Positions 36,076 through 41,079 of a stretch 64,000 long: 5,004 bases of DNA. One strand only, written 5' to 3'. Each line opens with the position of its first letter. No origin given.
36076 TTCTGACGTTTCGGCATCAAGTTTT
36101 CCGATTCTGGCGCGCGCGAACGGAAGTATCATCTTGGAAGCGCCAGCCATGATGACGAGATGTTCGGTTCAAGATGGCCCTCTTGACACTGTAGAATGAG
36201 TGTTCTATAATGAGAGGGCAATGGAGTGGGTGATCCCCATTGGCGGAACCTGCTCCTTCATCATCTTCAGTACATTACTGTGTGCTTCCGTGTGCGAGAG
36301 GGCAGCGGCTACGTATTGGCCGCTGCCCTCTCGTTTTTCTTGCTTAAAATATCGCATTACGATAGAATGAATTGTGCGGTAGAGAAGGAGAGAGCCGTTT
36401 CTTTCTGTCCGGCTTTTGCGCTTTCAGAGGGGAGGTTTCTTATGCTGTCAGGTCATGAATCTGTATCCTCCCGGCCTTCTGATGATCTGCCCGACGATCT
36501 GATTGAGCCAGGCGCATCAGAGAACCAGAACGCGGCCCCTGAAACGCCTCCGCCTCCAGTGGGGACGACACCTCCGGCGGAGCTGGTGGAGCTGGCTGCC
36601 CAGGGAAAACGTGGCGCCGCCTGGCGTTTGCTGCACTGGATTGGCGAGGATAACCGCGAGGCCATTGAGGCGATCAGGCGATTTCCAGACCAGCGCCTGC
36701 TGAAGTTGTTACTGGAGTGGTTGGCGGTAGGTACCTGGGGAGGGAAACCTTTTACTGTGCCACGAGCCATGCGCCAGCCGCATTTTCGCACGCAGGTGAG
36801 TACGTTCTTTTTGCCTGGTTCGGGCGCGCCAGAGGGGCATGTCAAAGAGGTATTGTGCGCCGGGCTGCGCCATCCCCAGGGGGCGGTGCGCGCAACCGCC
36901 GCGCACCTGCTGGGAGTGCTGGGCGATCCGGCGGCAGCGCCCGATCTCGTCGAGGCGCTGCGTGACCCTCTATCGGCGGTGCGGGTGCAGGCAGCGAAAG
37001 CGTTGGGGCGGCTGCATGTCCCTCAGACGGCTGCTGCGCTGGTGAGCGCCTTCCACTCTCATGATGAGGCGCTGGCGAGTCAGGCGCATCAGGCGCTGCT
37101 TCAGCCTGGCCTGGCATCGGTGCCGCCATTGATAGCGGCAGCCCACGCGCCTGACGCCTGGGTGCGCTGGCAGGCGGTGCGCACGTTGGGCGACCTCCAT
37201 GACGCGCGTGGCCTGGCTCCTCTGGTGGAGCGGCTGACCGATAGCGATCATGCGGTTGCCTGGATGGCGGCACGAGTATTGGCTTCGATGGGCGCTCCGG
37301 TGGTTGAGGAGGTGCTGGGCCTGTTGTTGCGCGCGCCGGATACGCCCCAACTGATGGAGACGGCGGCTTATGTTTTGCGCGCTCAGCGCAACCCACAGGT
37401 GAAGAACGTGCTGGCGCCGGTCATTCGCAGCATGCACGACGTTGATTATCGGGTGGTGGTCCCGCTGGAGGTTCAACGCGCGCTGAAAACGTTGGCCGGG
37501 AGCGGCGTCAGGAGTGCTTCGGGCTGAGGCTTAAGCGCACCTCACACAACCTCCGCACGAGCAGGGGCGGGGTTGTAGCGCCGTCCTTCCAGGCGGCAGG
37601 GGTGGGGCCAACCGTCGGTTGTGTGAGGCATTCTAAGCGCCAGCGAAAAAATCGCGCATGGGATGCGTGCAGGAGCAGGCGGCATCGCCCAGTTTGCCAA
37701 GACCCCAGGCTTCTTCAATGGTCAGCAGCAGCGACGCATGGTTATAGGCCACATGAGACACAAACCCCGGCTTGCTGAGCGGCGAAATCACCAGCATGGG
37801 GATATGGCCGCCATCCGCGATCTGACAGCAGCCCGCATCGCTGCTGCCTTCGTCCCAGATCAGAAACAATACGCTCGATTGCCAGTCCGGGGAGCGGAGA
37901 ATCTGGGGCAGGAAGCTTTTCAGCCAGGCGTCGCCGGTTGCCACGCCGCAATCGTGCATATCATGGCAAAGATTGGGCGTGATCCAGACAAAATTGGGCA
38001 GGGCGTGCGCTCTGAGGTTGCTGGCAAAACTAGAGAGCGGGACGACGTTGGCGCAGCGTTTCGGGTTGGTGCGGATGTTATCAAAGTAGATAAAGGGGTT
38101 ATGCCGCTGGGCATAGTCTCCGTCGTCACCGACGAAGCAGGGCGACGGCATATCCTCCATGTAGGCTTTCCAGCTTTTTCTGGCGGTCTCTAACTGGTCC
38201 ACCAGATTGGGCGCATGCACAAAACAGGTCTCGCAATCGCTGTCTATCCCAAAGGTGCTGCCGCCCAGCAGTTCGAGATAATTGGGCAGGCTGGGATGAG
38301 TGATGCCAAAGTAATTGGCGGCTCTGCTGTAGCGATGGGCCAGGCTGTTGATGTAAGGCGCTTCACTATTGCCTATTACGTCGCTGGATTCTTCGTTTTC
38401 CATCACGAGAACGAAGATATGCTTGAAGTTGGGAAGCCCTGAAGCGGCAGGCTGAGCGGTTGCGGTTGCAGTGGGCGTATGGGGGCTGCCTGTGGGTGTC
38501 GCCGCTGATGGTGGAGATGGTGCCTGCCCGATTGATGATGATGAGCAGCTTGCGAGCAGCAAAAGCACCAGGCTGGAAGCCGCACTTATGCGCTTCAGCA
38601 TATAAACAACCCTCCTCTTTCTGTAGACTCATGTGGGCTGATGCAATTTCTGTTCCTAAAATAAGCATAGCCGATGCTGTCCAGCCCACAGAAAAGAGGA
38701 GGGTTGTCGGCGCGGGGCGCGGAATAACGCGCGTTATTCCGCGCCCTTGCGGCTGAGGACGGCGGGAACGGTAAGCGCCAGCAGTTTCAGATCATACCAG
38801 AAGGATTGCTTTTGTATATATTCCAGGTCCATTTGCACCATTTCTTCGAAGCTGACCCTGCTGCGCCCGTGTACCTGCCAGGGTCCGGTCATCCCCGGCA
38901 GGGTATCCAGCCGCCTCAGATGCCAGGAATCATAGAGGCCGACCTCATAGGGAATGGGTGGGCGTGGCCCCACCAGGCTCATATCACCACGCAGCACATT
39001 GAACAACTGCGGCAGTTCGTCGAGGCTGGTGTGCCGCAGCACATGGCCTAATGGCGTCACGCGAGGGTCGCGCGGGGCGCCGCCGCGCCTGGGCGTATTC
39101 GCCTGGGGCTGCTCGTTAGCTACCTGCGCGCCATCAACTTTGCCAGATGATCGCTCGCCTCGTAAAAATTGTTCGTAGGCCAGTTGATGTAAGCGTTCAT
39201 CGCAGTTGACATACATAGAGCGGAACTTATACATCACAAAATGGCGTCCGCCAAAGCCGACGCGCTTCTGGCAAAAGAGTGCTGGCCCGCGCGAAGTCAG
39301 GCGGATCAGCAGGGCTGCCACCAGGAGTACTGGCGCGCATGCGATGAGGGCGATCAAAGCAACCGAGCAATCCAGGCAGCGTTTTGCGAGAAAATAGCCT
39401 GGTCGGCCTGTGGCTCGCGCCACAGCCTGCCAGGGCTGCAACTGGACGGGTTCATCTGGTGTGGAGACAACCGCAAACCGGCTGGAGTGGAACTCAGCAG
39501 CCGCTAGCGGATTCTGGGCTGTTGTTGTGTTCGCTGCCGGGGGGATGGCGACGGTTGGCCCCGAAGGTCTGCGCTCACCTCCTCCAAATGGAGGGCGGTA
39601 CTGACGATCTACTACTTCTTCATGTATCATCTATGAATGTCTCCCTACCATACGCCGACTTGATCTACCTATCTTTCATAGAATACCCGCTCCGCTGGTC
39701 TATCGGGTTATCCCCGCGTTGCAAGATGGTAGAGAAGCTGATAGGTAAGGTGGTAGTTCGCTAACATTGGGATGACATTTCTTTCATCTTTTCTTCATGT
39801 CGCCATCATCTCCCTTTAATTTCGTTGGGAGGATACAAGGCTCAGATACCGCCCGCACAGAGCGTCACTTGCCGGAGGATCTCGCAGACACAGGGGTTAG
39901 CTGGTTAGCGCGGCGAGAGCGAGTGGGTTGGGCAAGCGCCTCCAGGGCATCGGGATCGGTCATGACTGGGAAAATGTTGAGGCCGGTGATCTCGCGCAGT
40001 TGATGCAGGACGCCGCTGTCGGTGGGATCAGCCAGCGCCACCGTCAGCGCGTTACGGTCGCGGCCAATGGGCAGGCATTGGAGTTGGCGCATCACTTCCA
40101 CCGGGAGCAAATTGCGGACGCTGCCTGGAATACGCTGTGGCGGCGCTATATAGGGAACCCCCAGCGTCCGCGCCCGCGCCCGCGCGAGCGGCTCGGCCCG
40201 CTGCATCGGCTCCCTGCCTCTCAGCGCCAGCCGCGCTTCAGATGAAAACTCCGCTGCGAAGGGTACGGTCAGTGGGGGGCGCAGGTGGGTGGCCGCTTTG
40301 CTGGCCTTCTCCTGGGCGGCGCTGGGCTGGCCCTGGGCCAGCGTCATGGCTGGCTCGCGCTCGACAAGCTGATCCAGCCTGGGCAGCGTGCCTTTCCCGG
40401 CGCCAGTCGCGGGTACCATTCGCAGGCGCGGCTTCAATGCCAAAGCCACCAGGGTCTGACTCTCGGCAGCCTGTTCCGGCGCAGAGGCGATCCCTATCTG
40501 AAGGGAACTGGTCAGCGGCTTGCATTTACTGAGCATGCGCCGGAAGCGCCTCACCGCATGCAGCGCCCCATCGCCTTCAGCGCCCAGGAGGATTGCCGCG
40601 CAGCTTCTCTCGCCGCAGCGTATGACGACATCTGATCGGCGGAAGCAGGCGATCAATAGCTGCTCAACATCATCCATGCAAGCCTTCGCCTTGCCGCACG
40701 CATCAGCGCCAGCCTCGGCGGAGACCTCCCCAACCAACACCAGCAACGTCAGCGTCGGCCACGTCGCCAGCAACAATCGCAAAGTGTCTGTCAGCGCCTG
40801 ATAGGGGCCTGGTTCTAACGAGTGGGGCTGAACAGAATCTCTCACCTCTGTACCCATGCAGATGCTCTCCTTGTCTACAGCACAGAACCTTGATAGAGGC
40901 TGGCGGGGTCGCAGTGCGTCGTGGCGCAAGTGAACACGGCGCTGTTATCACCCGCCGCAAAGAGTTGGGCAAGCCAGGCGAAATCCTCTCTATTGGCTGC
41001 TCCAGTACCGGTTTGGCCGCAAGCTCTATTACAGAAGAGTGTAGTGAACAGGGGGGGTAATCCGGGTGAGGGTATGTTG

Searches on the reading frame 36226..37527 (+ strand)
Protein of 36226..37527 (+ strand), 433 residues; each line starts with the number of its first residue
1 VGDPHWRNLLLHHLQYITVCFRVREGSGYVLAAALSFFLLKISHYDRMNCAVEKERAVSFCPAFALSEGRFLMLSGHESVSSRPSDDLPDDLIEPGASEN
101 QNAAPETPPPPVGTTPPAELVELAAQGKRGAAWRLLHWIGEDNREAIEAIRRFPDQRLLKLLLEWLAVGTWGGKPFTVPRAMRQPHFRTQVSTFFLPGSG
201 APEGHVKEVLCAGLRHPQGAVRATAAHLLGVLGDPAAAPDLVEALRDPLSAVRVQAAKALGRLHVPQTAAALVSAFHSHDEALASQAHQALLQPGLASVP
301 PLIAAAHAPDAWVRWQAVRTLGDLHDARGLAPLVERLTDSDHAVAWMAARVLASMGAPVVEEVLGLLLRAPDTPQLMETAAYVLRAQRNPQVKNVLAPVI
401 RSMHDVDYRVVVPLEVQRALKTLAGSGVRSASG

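Call 18: search_protein_families(library=pfam, proteins=[window:36226-37527:+], max_evalue=0.001)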
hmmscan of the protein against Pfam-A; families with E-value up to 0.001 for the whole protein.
window:36226-37527:+ (433 aa): 4 families
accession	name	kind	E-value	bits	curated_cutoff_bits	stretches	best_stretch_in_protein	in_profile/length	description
PF13646.12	HEAT_2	-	9.1e-28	96.8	27.7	3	209-291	3-87/88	HEAT repeats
PF02985.28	HEAT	-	6.8e-11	41.8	23.5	0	240-263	4-27/31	HEAT repeat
PF03130.22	HEAT_PBS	-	1.7e-10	40.7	20.9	0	313-339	1-27/27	PBS lyase HEAT-like repeat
PF13513.12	HEAT_EZ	-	7.1e-05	23.7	27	0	237-263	25-55/55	HEAT-like repeat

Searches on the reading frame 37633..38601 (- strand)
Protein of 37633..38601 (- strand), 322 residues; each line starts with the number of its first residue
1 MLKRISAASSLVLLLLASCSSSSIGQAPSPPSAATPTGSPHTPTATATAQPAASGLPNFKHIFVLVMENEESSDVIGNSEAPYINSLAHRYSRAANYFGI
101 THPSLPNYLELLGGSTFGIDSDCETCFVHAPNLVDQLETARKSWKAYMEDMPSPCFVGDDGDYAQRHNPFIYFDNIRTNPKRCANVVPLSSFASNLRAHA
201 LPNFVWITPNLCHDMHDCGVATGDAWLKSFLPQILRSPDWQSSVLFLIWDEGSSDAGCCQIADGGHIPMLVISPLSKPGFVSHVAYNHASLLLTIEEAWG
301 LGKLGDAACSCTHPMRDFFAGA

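Call 18: search_protein_families(library=pfam, proteins=[window:37633-38601:-], max_evalue=0.001)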
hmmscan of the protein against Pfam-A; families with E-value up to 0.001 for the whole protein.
window:37633-38601:- (322 aa): 1 family
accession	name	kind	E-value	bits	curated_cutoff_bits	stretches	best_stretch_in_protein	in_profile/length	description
PF04185.19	Phosphoesterase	-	2.3e-38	132.7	23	1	79-301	105-355/356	Phosphoesterase family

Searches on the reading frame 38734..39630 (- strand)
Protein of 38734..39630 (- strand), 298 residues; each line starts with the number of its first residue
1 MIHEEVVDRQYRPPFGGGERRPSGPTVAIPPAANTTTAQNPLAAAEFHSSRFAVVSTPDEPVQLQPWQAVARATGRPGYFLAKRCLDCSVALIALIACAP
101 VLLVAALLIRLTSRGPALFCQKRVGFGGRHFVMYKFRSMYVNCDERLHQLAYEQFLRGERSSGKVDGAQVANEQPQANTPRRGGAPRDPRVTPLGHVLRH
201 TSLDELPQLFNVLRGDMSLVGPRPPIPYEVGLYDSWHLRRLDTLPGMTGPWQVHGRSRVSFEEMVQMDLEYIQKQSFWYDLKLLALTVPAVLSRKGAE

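Call 18: search_protein_families(library=pfam, proteins=[window:38734-39630:-], max_evalue=0.001)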
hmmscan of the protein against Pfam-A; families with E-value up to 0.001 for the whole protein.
window:38734-39630:- (298 aa): 1 family
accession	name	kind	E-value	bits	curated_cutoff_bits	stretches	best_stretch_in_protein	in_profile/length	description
PF02397.22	Bac_transf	-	4.2e-61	206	27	1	83-292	1-178/179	Bacterial sugar transferase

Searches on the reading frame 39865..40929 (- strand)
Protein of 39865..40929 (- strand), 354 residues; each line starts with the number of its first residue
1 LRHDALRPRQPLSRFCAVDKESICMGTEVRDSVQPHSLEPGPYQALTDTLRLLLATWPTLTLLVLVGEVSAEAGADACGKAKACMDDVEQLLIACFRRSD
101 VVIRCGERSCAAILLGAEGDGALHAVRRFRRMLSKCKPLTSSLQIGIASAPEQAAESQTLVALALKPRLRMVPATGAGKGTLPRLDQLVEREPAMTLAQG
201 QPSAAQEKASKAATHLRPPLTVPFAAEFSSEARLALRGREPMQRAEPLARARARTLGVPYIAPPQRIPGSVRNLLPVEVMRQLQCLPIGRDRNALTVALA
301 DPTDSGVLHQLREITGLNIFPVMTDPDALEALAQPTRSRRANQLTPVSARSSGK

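Call 18: search_protein_families(library=pfam, proteins=[window:39865-40929:-], max_evalue=0.001)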
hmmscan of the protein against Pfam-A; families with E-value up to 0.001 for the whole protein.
window:39865-40929:- (354 aa): 2 families
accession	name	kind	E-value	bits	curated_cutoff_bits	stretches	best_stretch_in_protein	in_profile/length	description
PF05157.20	MshEN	-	3e-14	53.2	23.1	1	256-334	1-81/90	MshEN domain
PF00990.26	GGDEF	-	0.00086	19.5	23.8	0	83-162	57-145/161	Diguanylate cyclase, GGDEF domain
